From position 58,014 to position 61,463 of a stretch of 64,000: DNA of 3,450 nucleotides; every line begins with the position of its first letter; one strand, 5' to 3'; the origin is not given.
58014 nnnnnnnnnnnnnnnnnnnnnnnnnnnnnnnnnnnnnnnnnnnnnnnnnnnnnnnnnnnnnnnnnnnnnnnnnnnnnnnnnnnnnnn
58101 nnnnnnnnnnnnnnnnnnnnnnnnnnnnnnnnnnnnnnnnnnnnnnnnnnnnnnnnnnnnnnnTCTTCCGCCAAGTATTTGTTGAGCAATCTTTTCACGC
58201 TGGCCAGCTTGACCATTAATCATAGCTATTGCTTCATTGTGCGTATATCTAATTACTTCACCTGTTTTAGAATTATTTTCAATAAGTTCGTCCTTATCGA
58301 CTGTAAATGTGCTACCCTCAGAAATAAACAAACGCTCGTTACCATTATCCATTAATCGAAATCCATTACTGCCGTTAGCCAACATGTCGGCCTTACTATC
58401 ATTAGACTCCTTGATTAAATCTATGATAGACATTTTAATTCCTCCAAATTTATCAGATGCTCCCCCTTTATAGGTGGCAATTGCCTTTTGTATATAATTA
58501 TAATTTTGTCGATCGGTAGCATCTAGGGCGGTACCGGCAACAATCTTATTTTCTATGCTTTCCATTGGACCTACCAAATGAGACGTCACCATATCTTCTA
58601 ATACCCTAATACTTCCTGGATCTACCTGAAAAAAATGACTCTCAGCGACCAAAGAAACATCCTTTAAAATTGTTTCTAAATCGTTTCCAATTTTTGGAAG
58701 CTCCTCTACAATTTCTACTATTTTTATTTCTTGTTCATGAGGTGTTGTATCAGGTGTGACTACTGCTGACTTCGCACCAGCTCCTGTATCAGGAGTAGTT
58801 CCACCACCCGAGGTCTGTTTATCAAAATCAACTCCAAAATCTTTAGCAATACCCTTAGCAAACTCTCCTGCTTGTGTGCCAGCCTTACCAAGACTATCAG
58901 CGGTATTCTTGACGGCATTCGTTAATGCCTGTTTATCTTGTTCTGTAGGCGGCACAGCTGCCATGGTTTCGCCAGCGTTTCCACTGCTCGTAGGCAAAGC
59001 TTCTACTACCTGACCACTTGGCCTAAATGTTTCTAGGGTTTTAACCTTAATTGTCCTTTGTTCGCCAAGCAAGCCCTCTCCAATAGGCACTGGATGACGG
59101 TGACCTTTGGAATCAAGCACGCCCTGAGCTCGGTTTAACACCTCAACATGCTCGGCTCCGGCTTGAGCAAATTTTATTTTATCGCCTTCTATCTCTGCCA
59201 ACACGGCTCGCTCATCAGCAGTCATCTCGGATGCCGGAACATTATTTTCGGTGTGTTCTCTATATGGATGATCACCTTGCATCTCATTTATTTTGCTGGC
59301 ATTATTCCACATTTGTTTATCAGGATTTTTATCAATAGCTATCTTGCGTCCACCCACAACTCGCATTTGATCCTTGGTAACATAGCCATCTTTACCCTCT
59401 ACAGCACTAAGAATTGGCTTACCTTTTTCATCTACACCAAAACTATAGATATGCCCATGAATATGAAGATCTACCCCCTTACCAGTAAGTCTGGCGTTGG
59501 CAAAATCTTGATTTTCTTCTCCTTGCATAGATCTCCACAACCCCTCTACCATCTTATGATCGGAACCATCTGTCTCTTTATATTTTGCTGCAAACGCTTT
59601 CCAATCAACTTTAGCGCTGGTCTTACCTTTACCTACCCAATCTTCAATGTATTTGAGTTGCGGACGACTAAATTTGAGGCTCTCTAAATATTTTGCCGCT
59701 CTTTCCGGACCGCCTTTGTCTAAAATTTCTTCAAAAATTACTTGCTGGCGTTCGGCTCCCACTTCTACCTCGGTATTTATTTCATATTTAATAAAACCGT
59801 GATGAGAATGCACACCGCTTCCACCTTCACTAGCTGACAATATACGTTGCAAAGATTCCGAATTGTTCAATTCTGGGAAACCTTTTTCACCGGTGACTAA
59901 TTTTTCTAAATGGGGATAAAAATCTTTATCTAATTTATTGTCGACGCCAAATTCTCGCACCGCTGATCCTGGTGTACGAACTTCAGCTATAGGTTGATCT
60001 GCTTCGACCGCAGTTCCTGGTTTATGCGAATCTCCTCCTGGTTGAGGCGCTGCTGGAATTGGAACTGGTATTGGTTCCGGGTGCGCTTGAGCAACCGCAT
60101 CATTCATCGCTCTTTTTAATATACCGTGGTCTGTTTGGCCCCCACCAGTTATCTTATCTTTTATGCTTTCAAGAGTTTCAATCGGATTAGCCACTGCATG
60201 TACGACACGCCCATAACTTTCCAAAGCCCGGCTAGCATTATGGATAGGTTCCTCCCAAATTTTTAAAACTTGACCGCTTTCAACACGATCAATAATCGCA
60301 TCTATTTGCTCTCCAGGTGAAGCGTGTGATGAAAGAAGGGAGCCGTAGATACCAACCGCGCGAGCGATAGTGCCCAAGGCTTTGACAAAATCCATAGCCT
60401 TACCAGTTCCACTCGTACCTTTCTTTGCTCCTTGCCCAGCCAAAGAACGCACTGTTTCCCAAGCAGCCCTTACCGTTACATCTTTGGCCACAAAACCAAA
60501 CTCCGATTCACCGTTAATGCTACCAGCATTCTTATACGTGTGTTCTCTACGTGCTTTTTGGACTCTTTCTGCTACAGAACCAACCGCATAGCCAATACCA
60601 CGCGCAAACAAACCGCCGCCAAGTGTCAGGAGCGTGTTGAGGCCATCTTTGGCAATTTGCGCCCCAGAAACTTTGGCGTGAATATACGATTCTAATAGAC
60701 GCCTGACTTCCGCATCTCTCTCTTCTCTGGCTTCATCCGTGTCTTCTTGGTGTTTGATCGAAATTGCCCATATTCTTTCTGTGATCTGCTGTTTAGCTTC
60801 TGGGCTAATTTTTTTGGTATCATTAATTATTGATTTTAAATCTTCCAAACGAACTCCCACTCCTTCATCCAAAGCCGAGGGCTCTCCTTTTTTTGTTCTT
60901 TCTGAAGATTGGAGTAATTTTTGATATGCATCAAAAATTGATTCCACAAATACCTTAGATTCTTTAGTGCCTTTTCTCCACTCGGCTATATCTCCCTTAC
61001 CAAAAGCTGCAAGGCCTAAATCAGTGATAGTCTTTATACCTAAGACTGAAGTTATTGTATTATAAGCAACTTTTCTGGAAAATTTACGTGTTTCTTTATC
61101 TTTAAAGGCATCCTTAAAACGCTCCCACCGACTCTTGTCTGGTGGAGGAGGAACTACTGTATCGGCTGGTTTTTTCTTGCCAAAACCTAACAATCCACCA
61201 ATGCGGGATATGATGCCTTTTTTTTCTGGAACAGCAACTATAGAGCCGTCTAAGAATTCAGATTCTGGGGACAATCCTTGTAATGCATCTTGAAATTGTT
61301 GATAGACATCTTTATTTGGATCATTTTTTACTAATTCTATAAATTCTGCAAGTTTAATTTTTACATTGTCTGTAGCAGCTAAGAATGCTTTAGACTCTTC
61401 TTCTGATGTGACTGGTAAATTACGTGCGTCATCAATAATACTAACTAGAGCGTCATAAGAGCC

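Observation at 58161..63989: Giant (>1,942 aa) coiled-coil-rich protein immediately adjacent to the foreign island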

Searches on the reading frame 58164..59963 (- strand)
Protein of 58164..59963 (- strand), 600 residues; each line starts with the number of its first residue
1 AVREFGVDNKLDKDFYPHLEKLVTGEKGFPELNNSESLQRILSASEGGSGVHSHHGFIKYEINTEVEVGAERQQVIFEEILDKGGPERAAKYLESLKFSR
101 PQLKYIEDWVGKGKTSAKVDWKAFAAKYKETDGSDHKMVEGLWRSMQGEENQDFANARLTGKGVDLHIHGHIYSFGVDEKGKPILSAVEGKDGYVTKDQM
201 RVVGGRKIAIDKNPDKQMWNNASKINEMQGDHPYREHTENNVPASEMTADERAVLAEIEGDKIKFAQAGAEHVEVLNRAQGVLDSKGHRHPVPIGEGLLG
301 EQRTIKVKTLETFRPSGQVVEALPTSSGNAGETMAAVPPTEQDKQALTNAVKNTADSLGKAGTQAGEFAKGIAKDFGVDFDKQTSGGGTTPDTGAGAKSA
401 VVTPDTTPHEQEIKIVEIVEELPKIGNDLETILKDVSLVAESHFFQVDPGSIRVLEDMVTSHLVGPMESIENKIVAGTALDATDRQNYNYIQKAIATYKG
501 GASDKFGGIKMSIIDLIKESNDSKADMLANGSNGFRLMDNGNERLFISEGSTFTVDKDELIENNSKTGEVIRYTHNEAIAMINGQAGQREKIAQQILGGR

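Call 46: predict_structure(alignment_id=A3)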
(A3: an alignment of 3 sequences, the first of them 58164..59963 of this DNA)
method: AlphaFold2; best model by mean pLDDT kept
length: 600 residues; sequences in the alignment: 3
mean_pLDDT: 38.8   pTM: 0.22
mean pLDDT of the five models: 38.8, 37.9, 37.0, 37.0, 36.2
residues with pLDDT >= 90: 0; 70-90: 32; 50-70: 111; < 50: 457
segments of 3 or more residues with pLDDT < 50: 1-69, 113-116, 148-414, 439-452, 500-561, 563-600
pLDDT, mean of each block of 10 residues (from residue 1): 31 40 40 43 31 26 33 67 79 69 59 52 79 62 54 28 24 26 26 25 23 24 25 27 34 29 23 26 28 30 24 23 23 29 35 32 31 30 26 26 30 49 63 55 41 51 63 59 67 61 33 30 30 29 32 42 44 36 37 32
secondary structure, 60 per line:
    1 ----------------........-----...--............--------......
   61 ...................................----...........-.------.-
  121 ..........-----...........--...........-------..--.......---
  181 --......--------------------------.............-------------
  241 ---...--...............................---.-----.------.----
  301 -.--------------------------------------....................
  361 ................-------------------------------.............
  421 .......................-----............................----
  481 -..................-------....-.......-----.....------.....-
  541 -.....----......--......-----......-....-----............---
elements in order: H17-24 H35-46 H55-95 H100-110 H121-130 H136-146 H149-159 E171-177 E183-188 H215-227 H249-279 H341-376 H408-443 H449-476 H482-499 H507-510 H512-518 H524-528 E535-539 E542-546 E551-556 E559-564 E570-575 H577-580 H586-597
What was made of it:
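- Tried and rejected: The AF2 model of the C-terminal 600 aa, built from a 3-sequence alignment, had pLDDT 38.8 and was not used (call 46).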

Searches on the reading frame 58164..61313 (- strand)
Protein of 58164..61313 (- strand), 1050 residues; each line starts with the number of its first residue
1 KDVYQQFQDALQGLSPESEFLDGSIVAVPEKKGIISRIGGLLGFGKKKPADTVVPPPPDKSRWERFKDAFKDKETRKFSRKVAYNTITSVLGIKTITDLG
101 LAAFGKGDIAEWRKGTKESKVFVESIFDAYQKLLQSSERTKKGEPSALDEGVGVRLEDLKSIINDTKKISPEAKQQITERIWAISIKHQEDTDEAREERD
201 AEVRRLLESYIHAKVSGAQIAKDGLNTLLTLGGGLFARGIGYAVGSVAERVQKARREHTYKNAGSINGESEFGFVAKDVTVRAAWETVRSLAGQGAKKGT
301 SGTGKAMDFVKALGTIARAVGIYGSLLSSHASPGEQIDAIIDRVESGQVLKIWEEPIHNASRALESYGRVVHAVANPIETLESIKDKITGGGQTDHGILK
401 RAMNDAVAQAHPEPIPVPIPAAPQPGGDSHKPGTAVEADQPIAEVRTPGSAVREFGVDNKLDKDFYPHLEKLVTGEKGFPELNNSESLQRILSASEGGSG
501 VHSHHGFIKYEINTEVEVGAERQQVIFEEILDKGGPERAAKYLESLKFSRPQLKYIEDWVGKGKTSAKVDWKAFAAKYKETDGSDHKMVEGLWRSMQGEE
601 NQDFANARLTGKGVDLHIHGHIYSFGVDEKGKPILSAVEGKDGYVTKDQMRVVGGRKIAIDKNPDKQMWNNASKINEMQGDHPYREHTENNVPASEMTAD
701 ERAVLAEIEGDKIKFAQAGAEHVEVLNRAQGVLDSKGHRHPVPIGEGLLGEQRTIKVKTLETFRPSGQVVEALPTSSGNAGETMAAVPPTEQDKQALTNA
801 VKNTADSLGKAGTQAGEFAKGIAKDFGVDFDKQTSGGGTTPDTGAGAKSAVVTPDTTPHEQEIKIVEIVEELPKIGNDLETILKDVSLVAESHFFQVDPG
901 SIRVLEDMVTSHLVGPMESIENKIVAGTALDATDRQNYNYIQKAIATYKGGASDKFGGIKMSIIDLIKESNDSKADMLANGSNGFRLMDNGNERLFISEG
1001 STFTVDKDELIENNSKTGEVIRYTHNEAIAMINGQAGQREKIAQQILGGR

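Call 36: search_protein_representatives(alignment_id=A2)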
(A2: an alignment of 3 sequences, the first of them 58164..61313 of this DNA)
Query: 3 sequences, 1019 profile positions. Proteins with E-value up to 0.001 (for the whole library): 260; up to 1e-10: 153; up to 1e-30: 50. The best 150 are listed.
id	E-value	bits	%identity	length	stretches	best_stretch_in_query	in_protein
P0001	0.0e+00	1840.5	-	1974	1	1-1018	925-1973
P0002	0.0e+00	1725.7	-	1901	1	1-1019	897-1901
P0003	0.0e+00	1707.5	-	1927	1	1-1019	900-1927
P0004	1.2e-139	484.2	-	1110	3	58-373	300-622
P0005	9.5e-137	474.7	-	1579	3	44-381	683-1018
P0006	3.7e-135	469.4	-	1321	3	65-662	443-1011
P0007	2.2e-126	440.4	-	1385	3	68-375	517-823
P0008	1.4e-113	398.0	-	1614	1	59-1005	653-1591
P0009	3.8e-111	389.9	-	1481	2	70-410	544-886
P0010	1.1e-100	355.3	-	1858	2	59-707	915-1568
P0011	1.6e-100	354.7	-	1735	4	68-391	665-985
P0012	2.3e-90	321.2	-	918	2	53-373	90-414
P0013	1.4e-76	275.5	-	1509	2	49-385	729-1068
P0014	6.3e-75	270.0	-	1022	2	49-387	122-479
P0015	9.4e-74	266.1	-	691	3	416-663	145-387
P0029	1.8e-41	159.2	-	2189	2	53-377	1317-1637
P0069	5.6e-23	98.1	-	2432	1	69-329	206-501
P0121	5.1e-13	65.1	-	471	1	60-351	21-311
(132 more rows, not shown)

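Call 41: search_protein_families(library=pfam, proteins=[P0004, P0006, P0008, P0029, P0069], max_evalue=0.01)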
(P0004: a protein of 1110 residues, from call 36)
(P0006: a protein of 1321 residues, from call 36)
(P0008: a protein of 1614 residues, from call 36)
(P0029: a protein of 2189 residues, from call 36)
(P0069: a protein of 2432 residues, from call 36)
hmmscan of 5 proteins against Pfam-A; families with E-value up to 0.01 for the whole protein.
P0004 (1110 aa): 0 families

P0006 (1321 aa): 0 families

P0008 (1614 aa): 0 families

P0029 (2189 aa): 0 families

P0069 (2432 aa): 0 families

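Call 91: search_protein_families(library=pfam, alignment_id=A8, max_evalue=0.001)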
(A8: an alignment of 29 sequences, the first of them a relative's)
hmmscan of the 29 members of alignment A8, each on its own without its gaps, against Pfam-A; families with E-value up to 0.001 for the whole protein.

A. member 1, P0005 (1579 aa): 0 families

B. families by the number of members that match (of 29 scanned): 1 family
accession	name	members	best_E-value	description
PF03999.17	MAP65_ASE1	1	0.00038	Microtubule associated protein (MAP65/ASE1 family)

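Call 99: find_encoding_contigs(protein=P0121, flank=5000, max_places=2)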
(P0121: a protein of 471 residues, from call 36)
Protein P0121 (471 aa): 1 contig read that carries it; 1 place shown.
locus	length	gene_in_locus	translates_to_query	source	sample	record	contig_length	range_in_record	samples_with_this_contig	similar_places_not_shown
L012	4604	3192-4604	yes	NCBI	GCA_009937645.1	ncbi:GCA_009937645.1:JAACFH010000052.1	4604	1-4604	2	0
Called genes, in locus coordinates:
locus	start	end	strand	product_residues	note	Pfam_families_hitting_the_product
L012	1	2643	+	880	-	?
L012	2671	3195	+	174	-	-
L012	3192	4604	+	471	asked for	?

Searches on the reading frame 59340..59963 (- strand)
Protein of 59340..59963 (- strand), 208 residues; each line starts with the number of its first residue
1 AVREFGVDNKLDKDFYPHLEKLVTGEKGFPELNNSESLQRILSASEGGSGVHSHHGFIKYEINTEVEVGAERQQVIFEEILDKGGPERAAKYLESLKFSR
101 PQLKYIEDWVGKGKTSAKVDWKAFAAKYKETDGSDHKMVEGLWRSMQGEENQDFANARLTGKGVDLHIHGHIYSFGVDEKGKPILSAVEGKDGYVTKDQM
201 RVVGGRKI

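Call 108: search_solved_structures(query=A11, max_evalue=10)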
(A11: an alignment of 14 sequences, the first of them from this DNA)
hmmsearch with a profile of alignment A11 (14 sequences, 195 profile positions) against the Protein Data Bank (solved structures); distinct sequences matched with E-value up to 10: 11.
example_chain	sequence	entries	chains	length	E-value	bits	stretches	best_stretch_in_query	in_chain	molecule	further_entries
4r77_B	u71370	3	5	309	0.13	15.6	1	86-172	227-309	Choline kinase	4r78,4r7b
8vxk_A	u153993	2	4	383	0.36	14.1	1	96-169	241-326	HTH-type transcriptional regulatory protein GabR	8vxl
5x03_B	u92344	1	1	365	0.36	14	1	96-169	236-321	HTH-type transcriptional regulatory protein GabR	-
5t4j_B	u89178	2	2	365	0.37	14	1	96-169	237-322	HTH-type transcriptional regulatory protein GabR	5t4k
6uxz_B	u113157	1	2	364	0.37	14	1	96-169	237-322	HTH-type transcriptional regulatory protein GabR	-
5x03_A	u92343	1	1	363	0.37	14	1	96-169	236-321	HTH-type transcriptional regulatory protein GabR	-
3n37_A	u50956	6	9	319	0.41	13.9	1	24-109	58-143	Ribonucleoside-diphosphate reductase 2 subunit beta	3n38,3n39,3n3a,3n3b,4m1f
4mgr_A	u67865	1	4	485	0.49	13.6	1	96-169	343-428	HTH-type transcriptional regulatory protein GabR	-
4n0b_A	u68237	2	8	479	0.49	13.6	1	96-169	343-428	HTH-type transcriptional regulatory protein GabR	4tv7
1r2f_A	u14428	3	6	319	1.4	12.2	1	24-102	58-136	PROTEIN (RIBONUCLEOTIDE REDUCTASE R2) | RIBONUCLEOSIDE-DIPHOSPHATE REDUCTASE 2 BETA SUBUNIT | PROTEIN (RIBONUCLEOSIDE-DIPHOSPHATE REDUCTASE SMALL CHAIN)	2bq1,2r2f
2lna_A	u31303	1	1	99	1.5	12.1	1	99-135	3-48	AFG3-like protein 2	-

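Call 109: search_protein_families(library=pfam, alignment_id=A11, max_evalue=1)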
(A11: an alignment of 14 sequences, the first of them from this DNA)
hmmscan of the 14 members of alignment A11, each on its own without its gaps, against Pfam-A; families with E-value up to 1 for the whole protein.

A. member 1, seq(208 aa): 0 families

B. families by the number of members that match (of 14 scanned): 8 families
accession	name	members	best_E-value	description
PF13499.12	EF-hand_7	1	0.0053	EF-hand domain pair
PF08275.17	DNAG_N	1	0.015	DNA primase catalytic core, N-terminal domain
PF07299.16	EF-G-binding_N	1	0.025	Elongation factor G-binding protein, N-terminal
PF22751.1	DUF488-N3a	1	0.078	Active DUF488-N3 subclade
PF23739.1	HTH_72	1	0.096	HTH 3-helical bundle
PF03717.20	PBP_dimer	1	0.13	Penicillin-binding Protein dimerisation domain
PF08563.16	P53_TAD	1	0.13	P53 transactivation motif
PF13275.11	S4_2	1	0.13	S4 domain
